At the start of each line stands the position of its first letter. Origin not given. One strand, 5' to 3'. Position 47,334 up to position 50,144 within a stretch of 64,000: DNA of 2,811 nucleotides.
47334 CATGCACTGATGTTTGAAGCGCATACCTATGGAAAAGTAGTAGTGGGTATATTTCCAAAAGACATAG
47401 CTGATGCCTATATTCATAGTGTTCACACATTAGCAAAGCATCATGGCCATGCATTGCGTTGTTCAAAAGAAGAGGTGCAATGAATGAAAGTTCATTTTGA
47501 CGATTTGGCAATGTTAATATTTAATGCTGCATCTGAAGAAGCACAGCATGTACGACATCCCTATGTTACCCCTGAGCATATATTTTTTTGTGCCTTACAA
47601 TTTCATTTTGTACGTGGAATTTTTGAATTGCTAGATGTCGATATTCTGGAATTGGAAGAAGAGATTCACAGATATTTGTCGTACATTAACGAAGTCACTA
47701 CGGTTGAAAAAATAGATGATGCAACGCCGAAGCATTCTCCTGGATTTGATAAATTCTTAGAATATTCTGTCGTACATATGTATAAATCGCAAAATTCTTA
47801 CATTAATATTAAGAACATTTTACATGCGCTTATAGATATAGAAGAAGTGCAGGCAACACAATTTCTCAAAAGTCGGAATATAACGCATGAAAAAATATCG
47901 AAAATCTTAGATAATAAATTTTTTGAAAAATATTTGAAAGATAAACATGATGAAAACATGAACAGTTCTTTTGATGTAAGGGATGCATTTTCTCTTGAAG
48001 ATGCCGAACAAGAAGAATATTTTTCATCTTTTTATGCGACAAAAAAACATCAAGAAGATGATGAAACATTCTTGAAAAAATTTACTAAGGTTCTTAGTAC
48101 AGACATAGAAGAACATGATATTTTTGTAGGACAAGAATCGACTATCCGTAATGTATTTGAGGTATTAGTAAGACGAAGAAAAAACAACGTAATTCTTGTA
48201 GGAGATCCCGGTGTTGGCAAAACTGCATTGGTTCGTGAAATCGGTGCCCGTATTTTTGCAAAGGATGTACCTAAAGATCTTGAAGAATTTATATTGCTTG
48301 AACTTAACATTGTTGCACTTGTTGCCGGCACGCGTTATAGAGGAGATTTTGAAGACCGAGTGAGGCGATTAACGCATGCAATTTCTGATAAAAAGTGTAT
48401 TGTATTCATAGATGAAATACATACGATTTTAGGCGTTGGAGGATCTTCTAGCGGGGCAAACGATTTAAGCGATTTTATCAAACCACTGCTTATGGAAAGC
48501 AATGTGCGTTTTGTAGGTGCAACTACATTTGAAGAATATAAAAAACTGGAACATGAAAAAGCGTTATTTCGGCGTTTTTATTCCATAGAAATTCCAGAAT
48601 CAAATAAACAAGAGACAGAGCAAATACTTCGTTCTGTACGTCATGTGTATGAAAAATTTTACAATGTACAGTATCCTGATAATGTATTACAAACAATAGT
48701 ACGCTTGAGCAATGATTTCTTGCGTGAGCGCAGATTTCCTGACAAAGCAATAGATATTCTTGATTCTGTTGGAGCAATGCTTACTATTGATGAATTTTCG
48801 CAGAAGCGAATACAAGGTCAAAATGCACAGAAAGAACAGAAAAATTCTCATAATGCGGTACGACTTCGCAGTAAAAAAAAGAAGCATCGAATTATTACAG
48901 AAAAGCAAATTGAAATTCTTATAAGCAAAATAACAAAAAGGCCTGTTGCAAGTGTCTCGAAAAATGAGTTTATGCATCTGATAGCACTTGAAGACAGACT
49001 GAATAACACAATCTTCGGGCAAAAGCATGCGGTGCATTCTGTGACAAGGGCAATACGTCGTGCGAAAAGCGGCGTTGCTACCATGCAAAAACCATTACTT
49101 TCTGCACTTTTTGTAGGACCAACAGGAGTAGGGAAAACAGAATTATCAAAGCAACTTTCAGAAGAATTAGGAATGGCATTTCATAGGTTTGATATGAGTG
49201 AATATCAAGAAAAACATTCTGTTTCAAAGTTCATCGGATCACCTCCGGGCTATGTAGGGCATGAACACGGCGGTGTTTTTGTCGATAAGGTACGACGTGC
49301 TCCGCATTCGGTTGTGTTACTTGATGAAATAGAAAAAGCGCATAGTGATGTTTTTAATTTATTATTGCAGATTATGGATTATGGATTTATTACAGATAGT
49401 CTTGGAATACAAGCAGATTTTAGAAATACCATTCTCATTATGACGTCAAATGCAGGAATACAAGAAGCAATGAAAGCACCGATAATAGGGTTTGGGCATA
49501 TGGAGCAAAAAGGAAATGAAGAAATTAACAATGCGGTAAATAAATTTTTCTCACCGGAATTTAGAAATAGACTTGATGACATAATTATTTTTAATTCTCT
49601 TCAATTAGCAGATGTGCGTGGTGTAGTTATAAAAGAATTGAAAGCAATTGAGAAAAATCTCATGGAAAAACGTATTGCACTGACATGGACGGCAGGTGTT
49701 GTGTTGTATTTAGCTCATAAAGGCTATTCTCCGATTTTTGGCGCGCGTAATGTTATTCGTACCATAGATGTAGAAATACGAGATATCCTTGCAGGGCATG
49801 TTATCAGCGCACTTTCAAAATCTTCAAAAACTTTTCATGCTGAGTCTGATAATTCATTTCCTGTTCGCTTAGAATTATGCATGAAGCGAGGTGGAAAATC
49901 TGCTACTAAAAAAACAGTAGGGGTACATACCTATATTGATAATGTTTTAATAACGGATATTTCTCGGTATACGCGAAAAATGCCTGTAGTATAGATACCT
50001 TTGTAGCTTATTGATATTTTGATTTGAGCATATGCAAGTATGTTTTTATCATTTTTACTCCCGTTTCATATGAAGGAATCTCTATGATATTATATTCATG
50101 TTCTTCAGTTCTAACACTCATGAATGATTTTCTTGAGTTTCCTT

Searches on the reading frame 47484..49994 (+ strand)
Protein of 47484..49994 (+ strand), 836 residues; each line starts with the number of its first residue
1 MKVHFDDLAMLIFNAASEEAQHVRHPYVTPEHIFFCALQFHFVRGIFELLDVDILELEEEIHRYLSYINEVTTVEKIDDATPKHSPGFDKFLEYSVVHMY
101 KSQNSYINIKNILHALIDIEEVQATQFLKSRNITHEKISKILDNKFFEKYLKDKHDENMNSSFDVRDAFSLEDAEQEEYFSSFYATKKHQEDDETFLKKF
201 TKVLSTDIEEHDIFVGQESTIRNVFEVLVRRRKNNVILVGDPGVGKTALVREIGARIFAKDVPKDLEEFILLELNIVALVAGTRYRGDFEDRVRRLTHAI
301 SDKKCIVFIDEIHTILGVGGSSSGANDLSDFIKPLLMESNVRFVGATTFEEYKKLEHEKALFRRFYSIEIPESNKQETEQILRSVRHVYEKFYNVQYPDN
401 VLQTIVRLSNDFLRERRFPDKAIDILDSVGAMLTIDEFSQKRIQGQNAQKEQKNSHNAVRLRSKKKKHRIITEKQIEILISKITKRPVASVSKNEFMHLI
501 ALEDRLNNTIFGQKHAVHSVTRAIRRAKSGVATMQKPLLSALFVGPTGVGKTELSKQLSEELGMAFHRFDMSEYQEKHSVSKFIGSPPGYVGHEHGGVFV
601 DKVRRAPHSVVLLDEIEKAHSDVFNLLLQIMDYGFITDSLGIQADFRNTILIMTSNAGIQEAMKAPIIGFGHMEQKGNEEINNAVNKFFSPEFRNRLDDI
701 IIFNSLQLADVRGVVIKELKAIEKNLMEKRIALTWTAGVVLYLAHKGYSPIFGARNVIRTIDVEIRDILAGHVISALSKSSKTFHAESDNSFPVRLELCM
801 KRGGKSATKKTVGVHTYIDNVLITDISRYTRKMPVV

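Call 13: search_protein_families(library=ncbifam, proteins=[window:47484-49994:+], max_evalue=0.00001)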
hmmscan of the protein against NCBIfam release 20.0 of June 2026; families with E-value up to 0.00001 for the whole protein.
window:47484-49994:+ (836 aa): 16 families
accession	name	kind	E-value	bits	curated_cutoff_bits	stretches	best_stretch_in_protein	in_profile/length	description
TIGR02639.1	ClpA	equivalog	7.2e-220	732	993.15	1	12-774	8-720/734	ATP-dependent Clp protease ATP-binding subunit ClpA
TIGR03346.1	chaperone_ClpB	equivalog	1.1e-168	563.2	1232.1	3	449-789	507-846/853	ATP-dependent chaperone ClpB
NF008263.0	PRK11034.1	equivalog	6.7e-162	540.1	1350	2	459-773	409-720/758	ATP-dependent Clp protease ATP-binding subunit ClpA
TIGR03345.1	VI_ClpV1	equivalog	1.2e-144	483.7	884.95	2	13-462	9-439/852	type VI secretion system ATPase TssH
NF008118.0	PRK10865.1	equivalog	1.5e-130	436.7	1417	2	463-782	521-842/857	ATP-dependent chaperone ClpB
NF033606.1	heat_AAA_ClpK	exception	1.4e-128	430.2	1900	2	471-775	576-885/949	heat shock survival AAA family ATPase ClpK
NF033607.0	disagg_AAA_ClpG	exception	5.4e-124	415.1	1900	2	440-783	527-871/932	AAA family protein disaggregase ClpG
NF003229.0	PRK04195.1-5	equivalog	3.5e-08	32.6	280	0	539-658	45-145/413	replication factor C large subunit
TIGR00763.1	lon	equivalog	5.7e-08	31.7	608.05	0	481-656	300-477/795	endopeptidase La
NF003745.1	PRK05342.1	equivalog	3.3e-07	29.5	359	0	478-572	40-143/418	ATP-dependent Clp protease ATP-binding subunit ClpX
TIGR00635.1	ruvB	equivalog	2e-06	27.1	299.05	0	214-315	6-93/305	Holliday junction branch migration DNA helicase RuvB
TIGR00764.1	lon_rel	equivalog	3e-06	26.1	516.6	0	212-255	18-59/608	ATP-dependent protease LonB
NF000868.0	PRK00080.1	equivalog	3.7e-06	26.1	282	0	508-568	25-81/330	Holliday junction branch migration DNA helicase RuvB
NF009883.0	PRK13341.1-4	equivalog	6.7e-06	24.3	668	0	214-390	33-188/729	AAA family ATPase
NF008457.0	PRK11331.1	equivalog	8.3e-06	24.8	637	0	211-263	175-224/459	5-methylcytosine-specific restriction enzyme subunit McrB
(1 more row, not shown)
